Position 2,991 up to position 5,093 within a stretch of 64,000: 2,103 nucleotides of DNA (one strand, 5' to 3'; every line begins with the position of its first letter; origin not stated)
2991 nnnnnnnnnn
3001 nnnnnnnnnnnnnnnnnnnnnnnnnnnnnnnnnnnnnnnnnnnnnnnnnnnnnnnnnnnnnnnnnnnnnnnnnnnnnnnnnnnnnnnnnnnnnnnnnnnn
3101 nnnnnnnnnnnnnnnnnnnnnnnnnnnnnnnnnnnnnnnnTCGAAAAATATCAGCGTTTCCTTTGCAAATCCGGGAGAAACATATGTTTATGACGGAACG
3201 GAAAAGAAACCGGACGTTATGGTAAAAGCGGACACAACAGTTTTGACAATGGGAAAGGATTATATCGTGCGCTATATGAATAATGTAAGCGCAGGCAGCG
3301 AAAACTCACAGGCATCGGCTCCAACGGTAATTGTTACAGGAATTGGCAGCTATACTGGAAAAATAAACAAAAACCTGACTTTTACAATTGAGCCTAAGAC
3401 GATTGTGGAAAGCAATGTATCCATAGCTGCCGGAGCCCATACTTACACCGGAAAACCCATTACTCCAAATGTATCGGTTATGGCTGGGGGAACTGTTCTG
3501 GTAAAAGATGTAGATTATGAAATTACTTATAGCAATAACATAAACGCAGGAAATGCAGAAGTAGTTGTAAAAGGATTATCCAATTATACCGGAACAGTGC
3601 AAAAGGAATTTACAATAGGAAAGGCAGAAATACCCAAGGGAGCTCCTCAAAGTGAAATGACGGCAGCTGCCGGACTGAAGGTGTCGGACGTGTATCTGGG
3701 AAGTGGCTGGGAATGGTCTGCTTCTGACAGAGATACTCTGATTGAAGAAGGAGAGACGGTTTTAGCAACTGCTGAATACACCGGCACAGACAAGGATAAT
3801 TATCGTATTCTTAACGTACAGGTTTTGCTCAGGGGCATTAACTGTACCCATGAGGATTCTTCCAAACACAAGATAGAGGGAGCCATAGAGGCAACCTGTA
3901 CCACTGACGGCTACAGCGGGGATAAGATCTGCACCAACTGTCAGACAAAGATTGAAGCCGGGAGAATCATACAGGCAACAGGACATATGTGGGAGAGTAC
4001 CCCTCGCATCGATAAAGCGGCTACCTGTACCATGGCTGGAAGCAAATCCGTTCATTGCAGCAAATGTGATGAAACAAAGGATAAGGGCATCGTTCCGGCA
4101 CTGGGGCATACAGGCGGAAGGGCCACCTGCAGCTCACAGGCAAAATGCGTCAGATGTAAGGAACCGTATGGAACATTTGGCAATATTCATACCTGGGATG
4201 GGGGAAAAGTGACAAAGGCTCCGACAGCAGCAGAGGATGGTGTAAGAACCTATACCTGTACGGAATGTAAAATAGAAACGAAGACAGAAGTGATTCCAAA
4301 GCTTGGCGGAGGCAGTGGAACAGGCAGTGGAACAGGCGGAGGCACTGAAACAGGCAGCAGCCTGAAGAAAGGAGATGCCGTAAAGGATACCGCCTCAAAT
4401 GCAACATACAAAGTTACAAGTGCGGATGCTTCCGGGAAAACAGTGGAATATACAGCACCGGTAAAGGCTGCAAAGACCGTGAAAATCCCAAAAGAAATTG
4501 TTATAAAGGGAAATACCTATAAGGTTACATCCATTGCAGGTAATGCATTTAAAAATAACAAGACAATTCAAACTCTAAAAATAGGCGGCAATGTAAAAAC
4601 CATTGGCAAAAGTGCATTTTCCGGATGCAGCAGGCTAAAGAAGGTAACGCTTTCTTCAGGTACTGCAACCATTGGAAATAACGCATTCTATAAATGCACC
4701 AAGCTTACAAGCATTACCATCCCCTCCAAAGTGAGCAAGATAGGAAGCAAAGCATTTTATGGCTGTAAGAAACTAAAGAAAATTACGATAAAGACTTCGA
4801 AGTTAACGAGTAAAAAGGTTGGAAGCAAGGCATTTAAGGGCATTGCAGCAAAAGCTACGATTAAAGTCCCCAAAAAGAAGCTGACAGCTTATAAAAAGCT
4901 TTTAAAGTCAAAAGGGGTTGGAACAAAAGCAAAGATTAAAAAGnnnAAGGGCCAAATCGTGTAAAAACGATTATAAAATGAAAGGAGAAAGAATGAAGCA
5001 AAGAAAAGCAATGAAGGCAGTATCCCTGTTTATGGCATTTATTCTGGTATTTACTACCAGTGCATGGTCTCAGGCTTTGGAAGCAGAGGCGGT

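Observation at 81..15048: Three giant secreted GH13 enzymes in tandem, all ending in the same non-catalytic C-terminal cassette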

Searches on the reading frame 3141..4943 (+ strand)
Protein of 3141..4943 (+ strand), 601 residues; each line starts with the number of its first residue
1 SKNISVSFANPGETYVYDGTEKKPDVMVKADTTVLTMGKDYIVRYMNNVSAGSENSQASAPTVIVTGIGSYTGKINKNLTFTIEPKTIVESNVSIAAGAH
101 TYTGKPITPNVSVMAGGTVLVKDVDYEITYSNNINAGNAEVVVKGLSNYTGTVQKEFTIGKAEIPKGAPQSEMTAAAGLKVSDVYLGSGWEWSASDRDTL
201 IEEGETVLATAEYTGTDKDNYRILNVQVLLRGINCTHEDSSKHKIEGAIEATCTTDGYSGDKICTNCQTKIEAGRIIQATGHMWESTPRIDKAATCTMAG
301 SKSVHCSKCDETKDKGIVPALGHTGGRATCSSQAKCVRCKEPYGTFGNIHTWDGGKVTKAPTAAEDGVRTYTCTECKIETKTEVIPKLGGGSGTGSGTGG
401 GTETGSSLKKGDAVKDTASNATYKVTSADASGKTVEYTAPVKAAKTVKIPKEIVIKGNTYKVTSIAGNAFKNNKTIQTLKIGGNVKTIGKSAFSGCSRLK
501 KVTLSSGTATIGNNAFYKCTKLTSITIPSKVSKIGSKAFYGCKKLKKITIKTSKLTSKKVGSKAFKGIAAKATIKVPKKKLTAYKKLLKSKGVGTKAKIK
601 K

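Call 13: search_solved_structures(query=window:3141-4943:+, max_evalue=1)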
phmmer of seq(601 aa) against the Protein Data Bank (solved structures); distinct sequences matched with E-value up to 1: 30.
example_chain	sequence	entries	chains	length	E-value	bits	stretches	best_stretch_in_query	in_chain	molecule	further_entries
4fs7_A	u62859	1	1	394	2.5e-38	135.4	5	446-551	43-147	Uncharacterized protein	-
4gt6_A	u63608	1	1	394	5.9e-33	117.7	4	426-551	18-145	Cell surface protein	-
4h09_A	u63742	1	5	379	6.7e-23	84.5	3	473-548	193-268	Hypothetical leucine rich repeat protein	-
4fd0_A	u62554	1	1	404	4.2e-21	78.5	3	480-568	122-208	Leucine rich hypothetical protein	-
4fdw_A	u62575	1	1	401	5.1e-20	75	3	479-568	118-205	leucine rich hypothetical protein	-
6mlx_A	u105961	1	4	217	1.7e-16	63.3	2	461-550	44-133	Leucine-rich repeat protein TpLRR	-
4cp6_A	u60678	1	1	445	7.6e-15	57.9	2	463-552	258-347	CHOLINE BINDING PROTEIN PCPA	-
4oju_A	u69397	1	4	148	2.5e-07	33.1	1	432-536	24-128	hypothetical leucine rich repeat protein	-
4kt1_A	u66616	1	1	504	2.3e-06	29.9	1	461-558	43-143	Leucine-rich repeat-containing G-protein coupled receptor 4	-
3sb4_A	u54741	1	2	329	5.4e-06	28.6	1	461-539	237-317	Hypothetical leucine rich repeat protein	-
4u7l_A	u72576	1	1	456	5.5e-06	28.6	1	445-557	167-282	Leucine-rich repeats and immunoglobulin-like domains protein 1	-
8suf_A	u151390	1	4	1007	0.00074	21.6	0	496-563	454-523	TIR domain-containing protein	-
7wm4_C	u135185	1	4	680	0.0019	20.3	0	472-553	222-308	Toll-like receptor 3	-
1xcd_A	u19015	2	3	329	0.0056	18.7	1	456-583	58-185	Decorin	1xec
1xku_A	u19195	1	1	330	0.0057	18.7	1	456-583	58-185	Decorin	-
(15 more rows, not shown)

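Call 14: find_homologous_proteins(query=window:3141-4943:+, max_evalue=1e-10)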
Query seq(601 aa) (601 aa): 350 proteins with E <= 1e-10 among 8000 candidates; the best 120 are listed.
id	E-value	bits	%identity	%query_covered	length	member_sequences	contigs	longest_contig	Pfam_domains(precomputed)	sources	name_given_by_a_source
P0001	1.1e-132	462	47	87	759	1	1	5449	PF06458.19,PF13306.13,PF13855.13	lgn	-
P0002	8.8e-103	363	36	24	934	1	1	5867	PF13306.13,PF05725.19,PF13855.13,PF23952.2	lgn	-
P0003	9.7e-95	337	40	61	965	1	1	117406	PF09526.17,PF13306.13,PF03356.22,PF13855.13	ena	-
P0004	4.4e-93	331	41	28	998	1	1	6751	PF13306.13,PF13855.13,PF00041.28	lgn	-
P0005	7.1e-92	327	41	59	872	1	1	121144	PF09526.17,PF13306.13,PF13855.13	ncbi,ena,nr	ncbi:MAG: leucine-rich repeat domain-containing protein [Lachnospira sp.]|nr:leucine-rich repeat dom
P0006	1.7e-89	319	41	56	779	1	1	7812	PF13306.13,PF13855.13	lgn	-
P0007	2.1e-87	312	38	23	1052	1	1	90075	PF13306.13,PF00404.25,PF13855.13,PF23952.2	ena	-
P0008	9.2e-86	307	42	62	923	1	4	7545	PF13306.13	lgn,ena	-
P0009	4.7e-84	301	36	28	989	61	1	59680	PF13306.13,PF13855.13,PF00041.28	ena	-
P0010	1.2e-83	300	43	59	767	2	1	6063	PF13306.13,PF08481.17,PF24893.1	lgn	-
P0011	2.3e-81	292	36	28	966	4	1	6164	PF13306.13,PF13855.13,PF00041.28,PF16656.12,PF23952.2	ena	-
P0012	3.4e-76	275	41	16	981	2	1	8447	PF13306.13,PF00404.25,PF13855.13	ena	-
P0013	5.7e-76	275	46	30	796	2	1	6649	PF13306.13,PF13855.13,PF23952.2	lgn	-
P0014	5.9e-76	275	41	16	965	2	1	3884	PF13306.13,PF12799.14,PF13855.13,PF23952.2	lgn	-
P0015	6.6e-75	271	63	33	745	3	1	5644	PF13306.13,PF18676.7,PF13855.13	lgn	-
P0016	7.6e-75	271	37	65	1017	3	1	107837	PF13306.13,PF12799.14,PF13855.13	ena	-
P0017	5.5e-73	265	41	60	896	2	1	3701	PF13306.13,PF00404.25,PF00963.25,PF13855.13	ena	-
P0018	6.0e-73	265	28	100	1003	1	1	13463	PF13306.13,PF07523.19,PF13855.13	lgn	-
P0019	6.8e-73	264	45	32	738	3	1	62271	PF13306.13,PF13855.13,PF23952.2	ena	-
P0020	7.6e-71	258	47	56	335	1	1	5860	PF13306.13,PF13855.13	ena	-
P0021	8.7e-71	257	38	21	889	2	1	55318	PF13306.13,PF12799.14,PF13855.13,PF23952.2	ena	-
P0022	6.6e-69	251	36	23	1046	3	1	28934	PF13306.13,PF00041.28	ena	-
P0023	3.8e-68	249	40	14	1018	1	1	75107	PF13306.13,PF12799.14,PF13855.13,PF23952.2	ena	-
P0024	5.4e-68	248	43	17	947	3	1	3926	PF13306.13,PF12799.14,PF13855.13,PF23952.2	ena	-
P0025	7.1e-68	248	48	52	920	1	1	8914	PF13306.13,PF13855.13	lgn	-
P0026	2.5e-67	246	37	20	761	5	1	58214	PF13306.13,PF05725.19,PF00395.26,PF13855.13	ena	-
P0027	3.0e-67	246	55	45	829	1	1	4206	PF13306.13,PF13287.13,PF13290.14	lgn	-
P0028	4.6e-67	245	35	18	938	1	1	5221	PF13306.13,PF12799.14,PF13855.13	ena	-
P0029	3.6e-66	242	37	25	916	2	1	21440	PF13306.13,PF13855.13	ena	-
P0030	3.0e-65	239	32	50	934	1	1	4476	PF13306.13,PF13855.13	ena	-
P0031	2.5e-64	236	38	35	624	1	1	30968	PF13306.13,PF03442.21,PF00404.25,PF13855.13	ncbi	-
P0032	2.7e-64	236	37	26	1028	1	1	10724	PF00431.27,PF13306.13,PF26182.1,PF22359.3,PF00395.26,PF02368.25,PF13855.13,PF26918.1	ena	-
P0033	2.2e-63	233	39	20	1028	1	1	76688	PF00431.27,PF13306.13,PF26182.1,PF18547.7,PF22359.3,PF27511.1,PF00395.26,PF02368.25,PF13855.13,PF26918.1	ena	-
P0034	9.7e-63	231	44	16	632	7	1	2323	PF13306.13,PF13855.13,PF23952.2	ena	-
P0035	1.1e-62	231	35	22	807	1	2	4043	PF13306.13,PF13855.13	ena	-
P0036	4.8e-62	229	37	18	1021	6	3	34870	PF13306.13,PF00404.25,PF13855.13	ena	-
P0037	8.9e-62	228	35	22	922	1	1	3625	PF13306.13,PF00404.25,PF13855.13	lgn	-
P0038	1.8e-61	227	38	67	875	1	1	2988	PF13306.13,PF13855.13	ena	-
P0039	1.9e-61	227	48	53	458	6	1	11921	PF13306.13,PF14683.13,PF13855.13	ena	-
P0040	5.5e-61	225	42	19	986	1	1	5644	PF13306.13,PF05725.19,PF13855.13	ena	-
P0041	8.0e-61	225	35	18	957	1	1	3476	PF13306.13,PF13855.13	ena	-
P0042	2.5e-60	223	55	32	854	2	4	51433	PF13306.13,PF18676.7,PF13855.13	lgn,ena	-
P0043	2.9e-60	223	47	51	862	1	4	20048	PF13306.13,PF07523.19,PF13855.13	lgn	-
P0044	3.9e-60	222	45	19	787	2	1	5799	PF09479.17,PF13306.13,PF13855.13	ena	-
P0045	1.2e-59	221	38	21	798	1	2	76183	PF13306.13,PF13855.13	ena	-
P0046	8.7e-59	218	36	20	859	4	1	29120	PF13306.13,PF18998.7,PF13855.13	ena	-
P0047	1.4e-58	217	30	40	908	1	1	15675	PF13306.13,PF13855.13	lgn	-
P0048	1.9e-58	217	38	22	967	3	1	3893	PF13306.13,PF00041.28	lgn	-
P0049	1.3e-57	214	49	23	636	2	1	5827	PF13306.13,PF12799.14,PF13855.13,PF23952.2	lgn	-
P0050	4.5e-57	212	41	58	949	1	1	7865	PF09479.17,PF13306.13,PF13855.13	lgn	-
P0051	5.2e-57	212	39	20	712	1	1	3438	PF13306.13,PF13855.13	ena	-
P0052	1.6e-56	210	56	39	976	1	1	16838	PF13306.13,PF18998.7,PF13855.13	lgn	-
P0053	1.9e-56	210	41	29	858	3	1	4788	PF13306.13,PF13855.13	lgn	-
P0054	2.0e-56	210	38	73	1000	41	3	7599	PF13306.13,PF07581.18,PF13855.13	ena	-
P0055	4.7e-56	209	36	19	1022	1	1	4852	PF13306.13,PF12799.14,PF13855.13,PF23952.2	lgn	-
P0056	9.3e-56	208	37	19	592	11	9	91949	PF13306.13,PF05725.19,PF12799.14,PF13855.13,PF23952.2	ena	-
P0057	1.1e-55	208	42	27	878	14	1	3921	PF13306.13,PF13855.13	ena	-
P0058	3.9e-55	206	34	16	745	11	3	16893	PF13306.13,PF13855.13,PF02009.22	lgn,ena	-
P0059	4.4e-55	206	42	25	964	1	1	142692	PF13306.13,PF13855.13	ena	-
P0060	6.3e-55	205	41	19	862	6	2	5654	PF13306.13,PF13855.13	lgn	-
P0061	7.6e-55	205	39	21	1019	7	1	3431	PF13306.13,PF12799.14,PF13855.13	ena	-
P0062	2.3e-54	203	47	51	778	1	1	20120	PF13306.13,PF19789.7,PF13855.13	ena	-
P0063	3.7e-54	203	43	28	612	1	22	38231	PF13306.13,PF13855.13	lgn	-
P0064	4.4e-54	202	32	20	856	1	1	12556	PF13306.13,PF13855.13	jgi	jgi:hypothetical protein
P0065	5.2e-54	202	41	18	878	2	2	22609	PF13306.13,PF13855.13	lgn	-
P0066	1.2e-53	201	35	21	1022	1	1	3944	PF13306.13,PF13855.13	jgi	jgi:hypothetical protein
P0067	1.2e-53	201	37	20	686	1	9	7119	PF13306.13,PF13855.13,PF23952.2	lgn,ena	-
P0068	1.5e-53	201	29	56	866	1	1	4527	PF13306.13,PF13855.13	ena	-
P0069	1.9e-53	200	37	19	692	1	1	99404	PF13306.13,PF05725.19,PF00395.26,PF13855.13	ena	-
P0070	2.8e-53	200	43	30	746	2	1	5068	PF13306.13,PF13855.13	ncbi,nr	ncbi:MAG: leucine-rich repeat protein [Lachnospiraceae bacterium]|nr:leucine-rich repeat protein [La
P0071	3.1e-53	200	37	24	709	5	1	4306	PF13306.13,PF13855.13,PF23952.2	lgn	-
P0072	4.3e-53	199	40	19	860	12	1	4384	PF13306.13,PF13855.13,PF23952.2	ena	-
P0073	5.3e-53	199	39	19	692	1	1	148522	PF13306.13,PF05725.19,PF00395.26,PF13855.13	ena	-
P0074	7.1e-53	198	37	24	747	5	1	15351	PF13306.13,PF13855.13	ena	-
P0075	9.1e-53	198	36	18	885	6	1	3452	PF13306.13,PF13855.13,PF23952.2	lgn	-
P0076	3.0e-52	196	40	22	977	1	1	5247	PF13306.13,PF00656.28,PF13855.13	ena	-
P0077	4.9e-52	196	40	19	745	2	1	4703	PF13306.13,PF13855.13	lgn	-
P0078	5.5e-52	195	39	20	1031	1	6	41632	PF13306.13,PF13855.13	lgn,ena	-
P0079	1.3e-51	194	44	30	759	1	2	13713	PF13306.13,PF13855.13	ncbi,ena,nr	ncbi:MAG: leucine-rich repeat protein [Lachnospiraceae bacterium]|nr:leucine-rich repeat protein [La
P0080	1.4e-51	194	30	83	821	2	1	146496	PF09479.17,PF13306.13,PF13855.13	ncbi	-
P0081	1.5e-51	194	39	20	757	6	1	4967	PF13306.13,PF05725.19,PF27129.1,PF12799.14,PF13855.13,PF23952.2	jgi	jgi:hypothetical protein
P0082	1.6e-51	194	32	46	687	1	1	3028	PF13306.13,PF12799.14,PF13855.13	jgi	jgi:hypothetical protein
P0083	1.8e-51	194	39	20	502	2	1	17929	PF13306.13,PF13855.13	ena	-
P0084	4.9e-51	192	38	19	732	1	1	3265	PF13306.13,PF18998.7,PF12799.14,PF13855.13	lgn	-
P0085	5.2e-51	192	41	30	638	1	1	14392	PF13306.13,PF13855.13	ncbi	-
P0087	7.3e-51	192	32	23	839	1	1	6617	PF13306.13,PF13855.13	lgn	-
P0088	7.9e-51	192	40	17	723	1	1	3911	PF13306.13,PF12799.14,PF13855.13,PF23952.2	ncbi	-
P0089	1.0e-50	191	39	24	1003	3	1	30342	PF13306.13,PF26918.1,PF00041.28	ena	-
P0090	3.1e-50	190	40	41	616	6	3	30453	PF13306.13,PF13855.13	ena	-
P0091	3.5e-50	189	33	25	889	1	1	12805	PF13306.13,PF13855.13,PF23952.2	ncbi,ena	-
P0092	3.6e-50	189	60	31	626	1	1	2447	PF09479.17,PF13306.13,PF19789.7,PF13855.13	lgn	-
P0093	3.6e-50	189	35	33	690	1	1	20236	PF13306.13,PF18887.6,PF13855.13,PF00041.28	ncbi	-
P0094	4.7e-50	189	34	21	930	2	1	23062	PF13306.13,PF12799.14,PF13855.13,PF23952.2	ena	-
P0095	7.1e-50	188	41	14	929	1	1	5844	PF13306.13,PF12799.14,PF13855.13,PF00041.28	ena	-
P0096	9.2e-50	188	47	32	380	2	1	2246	PF13306.13,PF13855.13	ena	-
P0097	2.1e-49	187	30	21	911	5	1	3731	PF13306.13,PF13855.13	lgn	-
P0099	3.6e-49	186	37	16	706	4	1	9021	PF13306.13,PF12799.14,PF13855.13,PF23952.2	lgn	-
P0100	7.9e-49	185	59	28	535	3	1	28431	PF13306.13,PF13855.13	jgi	-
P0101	1.4e-48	184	40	20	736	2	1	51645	PF09479.17,PF13306.13,PF13855.13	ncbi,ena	-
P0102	1.8e-48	184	34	20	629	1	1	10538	PF13306.13,PF13855.13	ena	-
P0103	3.6e-48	183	32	31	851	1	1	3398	PF13306.13,PF00404.25,PF12799.14,PF13855.13,PF23952.2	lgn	-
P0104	6.6e-48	182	39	27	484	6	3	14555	PF13306.13,PF13855.13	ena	-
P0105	8.1e-48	182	43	16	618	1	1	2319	PF13306.13,PF13855.13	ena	-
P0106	8.3e-48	182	36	28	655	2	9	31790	PF13306.13,PF13855.13,PF00041.28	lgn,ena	-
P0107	1.4e-47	181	45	16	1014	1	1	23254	PF13306.13,PF13855.13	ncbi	-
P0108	2.4e-47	180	32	28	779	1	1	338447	PF13306.13,PF12799.14,PF13855.13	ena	-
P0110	6.0e-47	179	45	32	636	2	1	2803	PF13306.13,PF13855.13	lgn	-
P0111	6.2e-47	179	48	42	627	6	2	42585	PF13306.13,PF13855.13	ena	-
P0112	8.7e-47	178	34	28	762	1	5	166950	PF13306.13,PF12799.14,PF13855.13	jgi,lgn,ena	jgi:hypothetical protein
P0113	9.4e-47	178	41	19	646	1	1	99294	PF13306.13,PF00395.26,PF13855.13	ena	-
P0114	1.4e-46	178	34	28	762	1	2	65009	PF13306.13,PF12799.14,PF13855.13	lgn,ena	-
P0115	2.4e-46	177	33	28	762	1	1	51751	PF13306.13,PF12799.14,PF13855.13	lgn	-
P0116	4.4e-46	176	38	32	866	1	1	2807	PF13306.13,PF13855.13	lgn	-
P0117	4.4e-46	176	35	69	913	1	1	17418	PF13306.13,PF18657.7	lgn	-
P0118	5.8e-46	176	38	15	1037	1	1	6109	PF13306.13,PF12799.14,PF13855.13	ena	-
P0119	1.5e-45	174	45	27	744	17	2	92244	PF13306.13,PF13855.13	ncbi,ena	-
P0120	1.5e-45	174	39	20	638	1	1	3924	PF13306.13,PF00207.29,PF13855.13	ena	-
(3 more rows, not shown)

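Call 50: predict_structure(alignment_id=A4)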
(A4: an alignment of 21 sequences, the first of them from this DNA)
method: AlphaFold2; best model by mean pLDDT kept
length: 601 residues; sequences in the alignment: 21
mean_pLDDT: 85.2   pTM: 0.39
mean pLDDT of the five models: 85.2, 80.4, 77.0, 76.4, 75.8
residues with pLDDT >= 90: 256; 70-90: 297; 50-70: 27; < 50: 21
segments of 3 or more residues with pLDDT < 50: 55-58, 390-406
pLDDT, mean of each block of 10 residues (from residue 1): 85 76 89 93 79 52 88 84 79 82 80 88 89 76 86 86 86 90 91 96 94 89 93 79 79 78 83 80 83 83 85 84 77 80 72 84 83 79 72 34 56 81 88 88 86 84 96 95 96 97 97 98 98 98 98 97 98 98 98 97 95
secondary structure, 60 per line:
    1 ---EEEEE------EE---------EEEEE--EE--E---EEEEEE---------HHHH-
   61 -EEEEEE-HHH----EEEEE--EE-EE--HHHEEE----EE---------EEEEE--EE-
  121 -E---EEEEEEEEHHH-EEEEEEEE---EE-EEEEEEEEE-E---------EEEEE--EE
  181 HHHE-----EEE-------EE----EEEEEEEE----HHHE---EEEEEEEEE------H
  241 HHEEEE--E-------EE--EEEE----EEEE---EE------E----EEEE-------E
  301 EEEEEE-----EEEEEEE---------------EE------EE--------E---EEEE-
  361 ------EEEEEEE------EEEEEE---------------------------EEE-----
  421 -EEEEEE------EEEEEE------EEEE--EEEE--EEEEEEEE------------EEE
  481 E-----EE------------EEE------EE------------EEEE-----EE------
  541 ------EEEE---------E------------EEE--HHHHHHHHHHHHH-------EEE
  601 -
elements in order: E4-8 E26-30 E41-46 H56-59 E62-67 E76-80 E93-95 E111-115 E126-133 E138-145 E152-160 E172-176 E190-192 E206-213 E225-233 E243-246 E261-264 E269-272 E289-292 E300-306 E312-318 E356-359 E367-373 E380-385 E413-415 E422-427 E434-439 E446-449 E452-455 E458-465 E478-481 E501-503 E524-527 E547-550 E573-575 H578-590 E598-600

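Call 54: fold_search(model_id=the predicted structure, library=pdb)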
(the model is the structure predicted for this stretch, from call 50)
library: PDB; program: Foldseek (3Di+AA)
matches with E <= 10: 603; with E <= 0.001: 15
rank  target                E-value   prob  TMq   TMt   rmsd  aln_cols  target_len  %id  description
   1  6mlx_A                9.0e-08  1.00  0.24  0.65   3.2       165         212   24  Crystal structure of T. pallidum Leucine Rich Repeat protein (TpLRR) (released 2019-07-17)
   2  6mlx_C                1.3e-07  1.00  0.23  0.62   3.4       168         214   24  Crystal structure of T. pallidum Leucine Rich Repeat protein (TpLRR) (released 2019-07-17)
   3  4oju_B                4.2e-07  1.00  0.19  0.77   1.9       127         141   28  Crystal structure of a leucine-rich repeat protein (BACCAP_00569) from Bacteroides capillosus ATCC 29799 at 2.00 A res (released 2014-06-18)
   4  4fs7                  4.4e-07  1.00  0.19  0.28   8.8       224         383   21  Crystal structure of a leucine-rich repeat protein (BACOVA_04585) from Bacteroides ovatus ATCC 8483 at 1.19 A resolution (released 2012-09-19)
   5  6mlx_B                5.6e-07  1.00  0.24  0.64   3.0       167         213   24  Crystal structure of T. pallidum Leucine Rich Repeat protein (TpLRR) (released 2019-07-17)
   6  4gt6                  5.6e-07  1.00  0.21  0.32   5.3       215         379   22  Crystal structure of a leucine rich cell surface protein (FAEPRAA2165_01021) from Faecalibacterium prausnitzii A2-165 at (released 2012-09-26)
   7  4oju_A                6.5e-07  1.00  0.19  0.76   1.9       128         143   28  Crystal structure of a leucine-rich repeat protein (BACCAP_00569) from Bacteroides capillosus ATCC 29799 at 2.00 A res (released 2014-06-18)
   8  4oju_D                8.2e-07  1.00  0.20  0.82   2.6       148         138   24  Crystal structure of a leucine-rich repeat protein (BACCAP_00569) from Bacteroides capillosus ATCC 29799 at 2.00 A res (released 2014-06-18)
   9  4cp6                  1.6e-06  1.00  0.23  0.33   5.8       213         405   21  The Crystal structure of Pneumococcal vaccine antigen PcpA (released 2015-02-25)
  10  4fdw                  5.1e-06  1.00  0.15  0.21  13.1       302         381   16  Crystal structure of a putative cell surface protein (BACOVA_01565) from Bacteroides ovatus ATCC 8483 at 2.05 A resoluti (released 2012-07-25)
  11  4fd0                  5.4e-05  0.99  0.13  0.18  20.4       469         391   13  Crystal structure of a putative cell surface protein (BACCAC_03700) from Bacteroides caccae ATCC 43185 at 2.07 A resolut (released 2012-07-25)
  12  9g93_A                2.9e-04  0.92  0.13  0.13  22.6       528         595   10  CryoET structure of the in vitro grown Bacillus anthracis Sap S-layer (released 2024-12-18)
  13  3dmk_A                5.5e-04  0.28  0.07  0.06  28.5       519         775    9  Crystal structure of Down Syndrome Cell Adhesion Molecule (DSCAM) isoform 1.30.30, N-terminal eight Ig domains (released 2008-10-07)
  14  4h09_A                7.6e-04  1.00  0.14  0.22   9.2       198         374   22  Crystal structure of a leucine-rich repeat protein (EUBVEN_01088) from Eubacterium ventriosum ATCC 27560 at 2.50 A res (released 2012-10-10)
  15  9fly_A                8.8e-04  0.90  0.15  0.11  58.9       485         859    9  CryoEM structure of the base (4151-5009) in the grappling hook protein A (GhpA) in the bacterium Aureispira sp. CCB-QB (released 2024-10-16)
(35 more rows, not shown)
